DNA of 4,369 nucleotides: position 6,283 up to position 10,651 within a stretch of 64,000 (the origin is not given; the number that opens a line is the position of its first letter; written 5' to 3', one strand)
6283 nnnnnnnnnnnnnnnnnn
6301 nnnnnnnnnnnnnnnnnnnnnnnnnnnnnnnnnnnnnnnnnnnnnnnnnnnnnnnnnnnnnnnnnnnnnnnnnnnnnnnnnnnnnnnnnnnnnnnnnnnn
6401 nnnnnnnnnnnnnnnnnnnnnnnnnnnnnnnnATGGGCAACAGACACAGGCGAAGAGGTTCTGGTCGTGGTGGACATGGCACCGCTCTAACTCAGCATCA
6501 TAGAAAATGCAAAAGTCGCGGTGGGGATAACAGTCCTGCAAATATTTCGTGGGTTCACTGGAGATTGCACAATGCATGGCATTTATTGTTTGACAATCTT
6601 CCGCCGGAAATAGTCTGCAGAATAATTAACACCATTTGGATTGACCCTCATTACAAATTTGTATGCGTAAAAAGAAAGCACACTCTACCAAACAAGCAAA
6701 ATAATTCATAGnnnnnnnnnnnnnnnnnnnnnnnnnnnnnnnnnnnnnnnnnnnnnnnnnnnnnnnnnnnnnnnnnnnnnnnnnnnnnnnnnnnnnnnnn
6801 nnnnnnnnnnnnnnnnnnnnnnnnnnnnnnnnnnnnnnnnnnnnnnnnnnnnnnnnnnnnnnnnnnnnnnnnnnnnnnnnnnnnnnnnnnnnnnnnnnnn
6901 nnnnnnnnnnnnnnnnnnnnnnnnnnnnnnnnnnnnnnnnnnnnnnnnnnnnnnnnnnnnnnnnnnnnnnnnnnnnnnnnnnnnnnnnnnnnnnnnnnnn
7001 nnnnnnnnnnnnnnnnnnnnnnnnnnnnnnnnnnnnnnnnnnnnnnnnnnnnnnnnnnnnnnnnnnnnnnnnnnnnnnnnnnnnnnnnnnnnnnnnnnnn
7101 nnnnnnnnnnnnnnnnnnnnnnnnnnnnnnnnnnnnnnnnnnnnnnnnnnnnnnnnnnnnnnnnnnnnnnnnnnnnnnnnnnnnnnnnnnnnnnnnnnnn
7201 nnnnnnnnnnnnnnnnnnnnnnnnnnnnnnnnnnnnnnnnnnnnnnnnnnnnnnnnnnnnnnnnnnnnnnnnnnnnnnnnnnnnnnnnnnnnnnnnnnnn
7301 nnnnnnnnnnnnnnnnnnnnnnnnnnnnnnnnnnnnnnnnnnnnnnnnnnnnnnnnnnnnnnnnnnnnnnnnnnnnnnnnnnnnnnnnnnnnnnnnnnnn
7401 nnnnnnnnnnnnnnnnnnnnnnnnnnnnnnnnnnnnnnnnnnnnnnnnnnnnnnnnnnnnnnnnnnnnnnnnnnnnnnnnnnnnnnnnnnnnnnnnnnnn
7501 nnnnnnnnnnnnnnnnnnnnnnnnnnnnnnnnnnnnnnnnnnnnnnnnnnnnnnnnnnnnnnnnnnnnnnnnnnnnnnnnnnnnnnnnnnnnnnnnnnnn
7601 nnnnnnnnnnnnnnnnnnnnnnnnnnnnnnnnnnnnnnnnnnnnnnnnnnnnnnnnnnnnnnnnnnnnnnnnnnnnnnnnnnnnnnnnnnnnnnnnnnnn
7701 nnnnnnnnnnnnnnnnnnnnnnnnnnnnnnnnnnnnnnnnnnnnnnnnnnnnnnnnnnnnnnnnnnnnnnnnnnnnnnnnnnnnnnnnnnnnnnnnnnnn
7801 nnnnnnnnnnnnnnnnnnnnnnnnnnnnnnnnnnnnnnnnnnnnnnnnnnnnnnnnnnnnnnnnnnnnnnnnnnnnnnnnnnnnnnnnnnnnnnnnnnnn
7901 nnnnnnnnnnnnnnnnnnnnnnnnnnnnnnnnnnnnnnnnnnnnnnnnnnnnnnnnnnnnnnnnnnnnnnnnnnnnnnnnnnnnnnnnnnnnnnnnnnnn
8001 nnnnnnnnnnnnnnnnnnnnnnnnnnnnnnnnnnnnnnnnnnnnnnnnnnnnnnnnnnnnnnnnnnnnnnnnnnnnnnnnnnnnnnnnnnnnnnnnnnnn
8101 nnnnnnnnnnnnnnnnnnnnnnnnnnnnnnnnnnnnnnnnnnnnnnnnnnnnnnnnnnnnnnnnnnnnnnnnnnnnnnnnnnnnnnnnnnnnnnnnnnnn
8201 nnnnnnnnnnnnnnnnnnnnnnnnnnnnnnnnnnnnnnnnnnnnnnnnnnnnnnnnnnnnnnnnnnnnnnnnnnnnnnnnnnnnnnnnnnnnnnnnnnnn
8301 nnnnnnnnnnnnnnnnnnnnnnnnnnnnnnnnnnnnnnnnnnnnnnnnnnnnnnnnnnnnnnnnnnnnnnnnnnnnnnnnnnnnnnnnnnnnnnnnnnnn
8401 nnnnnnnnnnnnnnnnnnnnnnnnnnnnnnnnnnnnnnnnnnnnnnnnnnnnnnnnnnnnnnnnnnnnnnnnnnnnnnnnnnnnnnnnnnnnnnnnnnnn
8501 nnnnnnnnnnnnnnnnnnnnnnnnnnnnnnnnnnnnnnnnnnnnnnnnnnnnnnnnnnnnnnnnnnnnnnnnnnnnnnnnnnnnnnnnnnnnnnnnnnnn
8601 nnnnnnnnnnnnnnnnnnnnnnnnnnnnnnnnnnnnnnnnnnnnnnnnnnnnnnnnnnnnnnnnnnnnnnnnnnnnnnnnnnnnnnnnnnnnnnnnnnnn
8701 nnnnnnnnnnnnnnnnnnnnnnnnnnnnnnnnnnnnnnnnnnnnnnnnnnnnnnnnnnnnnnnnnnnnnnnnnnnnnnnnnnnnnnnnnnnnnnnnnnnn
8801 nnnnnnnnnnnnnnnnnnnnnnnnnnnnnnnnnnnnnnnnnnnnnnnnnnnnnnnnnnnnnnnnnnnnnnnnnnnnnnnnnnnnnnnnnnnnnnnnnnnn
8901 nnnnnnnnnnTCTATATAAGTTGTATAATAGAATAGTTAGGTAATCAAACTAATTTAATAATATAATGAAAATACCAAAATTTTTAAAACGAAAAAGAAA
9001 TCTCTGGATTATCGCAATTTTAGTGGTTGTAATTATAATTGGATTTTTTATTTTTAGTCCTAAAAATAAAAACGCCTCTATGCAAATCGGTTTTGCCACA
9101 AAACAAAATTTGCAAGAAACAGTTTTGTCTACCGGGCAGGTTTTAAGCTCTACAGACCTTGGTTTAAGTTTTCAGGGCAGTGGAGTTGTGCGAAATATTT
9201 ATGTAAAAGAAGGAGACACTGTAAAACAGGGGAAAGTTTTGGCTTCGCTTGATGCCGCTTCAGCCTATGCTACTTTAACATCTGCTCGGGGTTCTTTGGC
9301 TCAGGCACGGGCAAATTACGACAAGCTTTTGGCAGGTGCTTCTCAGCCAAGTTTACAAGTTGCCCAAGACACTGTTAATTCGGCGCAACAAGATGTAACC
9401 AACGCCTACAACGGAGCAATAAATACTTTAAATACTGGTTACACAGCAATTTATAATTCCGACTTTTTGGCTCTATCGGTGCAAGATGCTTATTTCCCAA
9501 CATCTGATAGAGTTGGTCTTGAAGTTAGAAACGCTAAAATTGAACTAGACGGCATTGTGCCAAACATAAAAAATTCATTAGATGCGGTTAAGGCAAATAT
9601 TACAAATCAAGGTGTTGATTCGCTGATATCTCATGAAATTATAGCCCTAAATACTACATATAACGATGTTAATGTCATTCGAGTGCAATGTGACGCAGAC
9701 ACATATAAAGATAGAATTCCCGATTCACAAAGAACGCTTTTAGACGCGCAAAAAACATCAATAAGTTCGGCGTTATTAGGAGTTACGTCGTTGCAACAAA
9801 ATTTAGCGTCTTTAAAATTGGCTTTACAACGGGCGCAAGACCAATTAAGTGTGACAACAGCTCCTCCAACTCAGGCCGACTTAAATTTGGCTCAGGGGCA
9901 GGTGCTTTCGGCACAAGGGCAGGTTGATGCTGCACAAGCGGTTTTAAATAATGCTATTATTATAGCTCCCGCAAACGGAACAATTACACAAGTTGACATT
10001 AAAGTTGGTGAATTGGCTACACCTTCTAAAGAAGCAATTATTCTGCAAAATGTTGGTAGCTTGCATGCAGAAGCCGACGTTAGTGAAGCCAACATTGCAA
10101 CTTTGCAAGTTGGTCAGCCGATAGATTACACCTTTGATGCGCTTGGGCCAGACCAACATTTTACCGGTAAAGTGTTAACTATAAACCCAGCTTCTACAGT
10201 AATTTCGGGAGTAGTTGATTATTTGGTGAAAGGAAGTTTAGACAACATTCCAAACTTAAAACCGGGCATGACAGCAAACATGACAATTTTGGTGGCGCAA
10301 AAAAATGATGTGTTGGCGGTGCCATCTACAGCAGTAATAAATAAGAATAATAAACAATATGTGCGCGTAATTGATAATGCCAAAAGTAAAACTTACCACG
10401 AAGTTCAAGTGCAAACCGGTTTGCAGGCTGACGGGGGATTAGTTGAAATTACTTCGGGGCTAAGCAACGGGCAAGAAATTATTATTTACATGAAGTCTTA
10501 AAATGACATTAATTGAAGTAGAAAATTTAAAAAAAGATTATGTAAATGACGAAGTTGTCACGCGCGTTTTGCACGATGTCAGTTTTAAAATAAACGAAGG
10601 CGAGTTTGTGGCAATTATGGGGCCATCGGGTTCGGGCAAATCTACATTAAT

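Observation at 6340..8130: GC-rich two-gene island pairing an HNH nuclease with a PAICS-like protein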

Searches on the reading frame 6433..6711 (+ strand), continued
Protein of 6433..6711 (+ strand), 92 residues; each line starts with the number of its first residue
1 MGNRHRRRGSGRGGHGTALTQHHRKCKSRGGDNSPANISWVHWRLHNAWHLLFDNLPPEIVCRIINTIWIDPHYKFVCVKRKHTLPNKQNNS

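Call 87: fold_search(model_id=the predicted structure, library=pdb)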
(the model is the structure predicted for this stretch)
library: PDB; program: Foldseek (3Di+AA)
matches with E <= 10: 41; with E <= 0.001: 0
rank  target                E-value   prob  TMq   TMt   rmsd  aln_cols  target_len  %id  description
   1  6ghc_A                1.2e+00  0.57  0.38  0.13   5.7        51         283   22  Modification dependent EcoKMcrA restriction endonuclease (released 2018-08-08)
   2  6ghc_B                1.2e+00  0.51  0.35  0.13   6.1        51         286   22  Modification dependent EcoKMcrA restriction endonuclease (released 2018-08-08)
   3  1m08_A                1.5e+00  0.84  0.35  0.25   1.6        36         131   33  Crystal structure of the unbound nuclease domain of ColE7 (released 2002-12-11)
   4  9w04_A                1.8e+00  0.35  0.34  0.11  10.5        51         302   16  Cryo-EM structure of TasH-tigRNA-dsDNA complex (released 2026-03-11)
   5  1v15_A                2.0e+00  0.63  0.33  0.29   1.2        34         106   26  CRYSTAL STRUCTURE OF THE COLICIN E9, MUTANT HIS103ALA, IN COMPLEX WITH ZN+2 AND DSDNA (RESOLUTION 2.4A) (released 2004-06-23)
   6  4h9d_C                2.1e+00  0.77  0.36  0.41   0.8        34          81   26  Crystal Structure of Mn-dependent Gme HNH nicking endonuclease from Geobacter metallireducens GS-15, Northeast Structu (released 2012-10-10)
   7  5vgb_A                2.1e+00  0.38  0.39  0.27   3.1        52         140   19  Crystal structure of NmeCas9 HNH domain bound to anti-CRISPR AcrIIC1 (released 2017-08-30)
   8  9w04_B                2.1e+00  0.30  0.34  0.11  10.4        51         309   16  Cryo-EM structure of TasH-tigRNA-dsDNA complex (released 2026-03-11)
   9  8t7s_A                2.6e+00  0.28  0.34  0.03   4.5        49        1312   22  SpRYmer bound to NAC PAM DNA (released 2024-05-01)
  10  2vlp_B                2.9e+00  0.60  0.35  0.24   1.0        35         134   28  R54A mutant of E9 DNase domain in complex with Im9 (released 2008-05-20)
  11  2vlq_B                3.1e+00  0.57  0.35  0.24   1.0        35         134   28  F86A mutant of E9 DNase domain in complex with Im9 (released 2008-05-20)
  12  4qko_D                3.1e+00  0.51  0.36  0.25   1.9        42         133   21  The Crystal Structure of the Pyocin S2 Nuclease Domain, Immunity Protein Complex at 1.8 Angstroms (released 2015-06-10)
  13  8yb6_A                3.1e+00  0.28  0.30  0.09   3.2        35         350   26  Type I-EHNH Cascade complex (released 2024-07-31)
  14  9j1y_A                3.4e+00  0.25  0.37  0.25   2.5        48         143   21  Crystal structure of Nme1Cas9 HNH domain bound to anti-CRISPR AcrIIC1Boe. (released 2026-03-04)
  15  1bxi_B                3.6e+00  0.47  0.34  0.24   1.1        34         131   29  CRYSTAL STRUCTURE OF THE ESCHERICHIA COLI COLICIN E9 DNASE DOMAIN WITH ITS COGNATE IMMUNITY PROTEIN IM9 (released 1999-10-04)
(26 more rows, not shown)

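Call 92: search_dna_similar(query=window:6433-6711:+, collection=phages, mode=protein, max_evalue=0.001, max_rows=15)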
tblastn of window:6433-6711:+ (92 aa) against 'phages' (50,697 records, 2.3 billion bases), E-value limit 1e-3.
No match.

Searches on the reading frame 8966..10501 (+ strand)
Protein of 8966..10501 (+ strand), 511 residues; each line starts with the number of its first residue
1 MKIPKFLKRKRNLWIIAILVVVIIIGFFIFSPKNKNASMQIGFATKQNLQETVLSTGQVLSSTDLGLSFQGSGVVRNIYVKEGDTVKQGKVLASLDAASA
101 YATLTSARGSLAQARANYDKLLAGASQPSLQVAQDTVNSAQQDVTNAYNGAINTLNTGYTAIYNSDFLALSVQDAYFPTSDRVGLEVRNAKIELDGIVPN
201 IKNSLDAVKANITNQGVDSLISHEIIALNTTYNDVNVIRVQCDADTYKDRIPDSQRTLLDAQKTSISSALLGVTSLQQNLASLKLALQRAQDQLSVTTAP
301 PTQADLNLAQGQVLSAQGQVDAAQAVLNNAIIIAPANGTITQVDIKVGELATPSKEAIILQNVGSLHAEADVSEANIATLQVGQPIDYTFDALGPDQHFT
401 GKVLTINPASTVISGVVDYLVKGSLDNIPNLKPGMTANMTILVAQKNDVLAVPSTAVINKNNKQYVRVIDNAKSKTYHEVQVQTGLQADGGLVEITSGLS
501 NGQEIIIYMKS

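Call 4: search_protein_families(library=pfam, proteins=[window:8966-10501:+], max_evalue=0.1)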
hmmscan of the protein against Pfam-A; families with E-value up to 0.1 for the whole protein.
window:8966-10501:+ (511 aa): 9 families
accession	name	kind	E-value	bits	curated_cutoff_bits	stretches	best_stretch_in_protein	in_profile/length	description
PF16576.10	HlyD_D23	-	1.2e-16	61.1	30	2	303-412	81-190/214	Barrel-sandwich domain of CusB or HlyD membrane-fusion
PF13437.12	HlyD_3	-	1.1e-11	45.9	22.2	1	332-434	2-106/106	HlyD family secretion protein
PF13533.13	Biotin_lipoyl_2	-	9.7e-08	32.1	29.8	1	72-96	8-32/32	Biotin-lipoyl like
PF12700.13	HlyD_2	-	1.3e-05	24.5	25.1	1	443-485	334-376/416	HlyD family secretion protein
PF00364.28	Biotin_lipoyl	-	3.9e-05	23.8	22.1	1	70-94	48-72/73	Biotin-requiring enzyme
PF13428.12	TPR_14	-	0.01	16.9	23.5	0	305-338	2-35/44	Tetratricopeptide repeat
PF13375.12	RnfC_N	-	0.075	13.5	25.6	0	72-101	38-67/101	RnfC Barrel sandwich hybrid domain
PF11297.13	DUF3098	-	0.075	13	25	0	9-32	3-26/67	Protein of unknown function (DUF3098)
PF05896.17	NQRA_N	-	0.094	13.4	25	0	73-97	37-61/94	NqrA N-terminal barrel-sandwich hybrid domain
